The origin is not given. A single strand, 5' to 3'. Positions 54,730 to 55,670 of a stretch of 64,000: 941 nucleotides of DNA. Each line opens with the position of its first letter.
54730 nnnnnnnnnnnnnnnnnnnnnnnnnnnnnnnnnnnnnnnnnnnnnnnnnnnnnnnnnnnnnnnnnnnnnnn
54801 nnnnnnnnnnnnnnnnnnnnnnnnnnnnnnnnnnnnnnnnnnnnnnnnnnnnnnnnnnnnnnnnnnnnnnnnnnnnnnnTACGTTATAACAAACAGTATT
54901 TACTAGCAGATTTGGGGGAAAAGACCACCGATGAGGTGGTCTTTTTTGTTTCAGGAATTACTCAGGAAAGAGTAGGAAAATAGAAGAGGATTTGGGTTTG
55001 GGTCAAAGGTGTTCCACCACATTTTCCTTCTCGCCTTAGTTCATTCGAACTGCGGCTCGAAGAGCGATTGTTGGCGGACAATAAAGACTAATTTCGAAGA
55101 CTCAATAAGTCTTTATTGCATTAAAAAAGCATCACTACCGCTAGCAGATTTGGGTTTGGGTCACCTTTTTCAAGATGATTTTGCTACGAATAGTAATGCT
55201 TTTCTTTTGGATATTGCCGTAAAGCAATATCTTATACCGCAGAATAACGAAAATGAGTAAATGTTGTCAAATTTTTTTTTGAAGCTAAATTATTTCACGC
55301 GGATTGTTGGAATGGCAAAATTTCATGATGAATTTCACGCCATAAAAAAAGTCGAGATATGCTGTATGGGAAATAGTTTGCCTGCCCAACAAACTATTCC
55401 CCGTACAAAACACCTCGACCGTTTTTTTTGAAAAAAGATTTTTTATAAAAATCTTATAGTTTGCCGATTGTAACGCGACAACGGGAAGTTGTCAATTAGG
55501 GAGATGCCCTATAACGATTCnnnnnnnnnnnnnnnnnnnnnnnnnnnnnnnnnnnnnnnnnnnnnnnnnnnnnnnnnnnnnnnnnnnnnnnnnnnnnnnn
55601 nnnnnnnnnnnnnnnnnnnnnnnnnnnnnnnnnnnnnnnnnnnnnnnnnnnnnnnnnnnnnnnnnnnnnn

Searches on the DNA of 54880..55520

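Call 36: search_rna_families(source=window, start=54880, end=55520, threshold=evalue, max_evalue=10)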
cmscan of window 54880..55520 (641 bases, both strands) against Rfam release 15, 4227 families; matches with E-value up to 10: 25.
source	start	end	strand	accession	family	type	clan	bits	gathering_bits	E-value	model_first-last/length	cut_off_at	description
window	55320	55450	-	RF04128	MIR8562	Gene; miRNA;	-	25.6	211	0.015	42-201/242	no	MIR8562 microRNA precursor family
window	55335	55435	-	RF04174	MIR4208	Gene; miRNA;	-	23.5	140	0.39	1-191/191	no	MIR4208 microRNA precursor family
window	54899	54947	+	RF01388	isrD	Gene; sRNA;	-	23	37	0.037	1-51/51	no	isrD Hfq binding RNA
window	54919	54984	+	RF02527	SSRC38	Gene; sRNA;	-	22.8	80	0.098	1-166/166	no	Streptococcus sRNA SSRC38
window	55350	55418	-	RF04118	MIR9481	Gene; miRNA;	-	21.7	130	0.06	1-135/135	no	MIR9481 microRNA precursor family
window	55343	55453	+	RF01465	rli31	Gene; sRNA;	-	21.3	80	0.9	1-115/115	no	Listeria sRNA rli31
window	55364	55404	-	RF04255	MIR8001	Gene; miRNA;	-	20.2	90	0.4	1-67/67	no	MIR8001 microRNA precursor family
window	55355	55415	-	RF04228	MIR6140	Gene; miRNA;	-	20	140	0.45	1-165/165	no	MIR6140 microRNA precursor family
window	55077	55234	-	RF02637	EF0408_EF0409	Gene; sRNA;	-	19.6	440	0.0068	1-412/412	no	Enterococcus sRNA EF0408_EF0409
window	54920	54944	-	RF02054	STnc420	Gene; sRNA;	-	18.8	70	0.72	27-51/58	no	Salmonella enterica sRNA STnc420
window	55351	55419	+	RF03857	mir-3129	Gene; miRNA;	-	18.1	90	0.92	1-82/82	no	mir-3129 microRNA precursor family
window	55343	55425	-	RF03621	MIR4245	Gene; miRNA;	-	17.9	74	2.6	1-128/128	no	MIR4245 microRNA precursor family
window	55344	55473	-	RF00025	Telomerase-cil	Gene;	CL00004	17.6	52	3.8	1-165/165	no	Ciliate telomerase RNA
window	54915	54999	-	RF01859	Phe_leader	Cis-reg; leader;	-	17.2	55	3.9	1-125/125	no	Phenylalanine leader peptide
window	55264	55318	-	RF01414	Dicty_Class_I_RNA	Gene;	-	17.1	41.5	2.6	2-53/56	no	Class I RNA from Dictyostelium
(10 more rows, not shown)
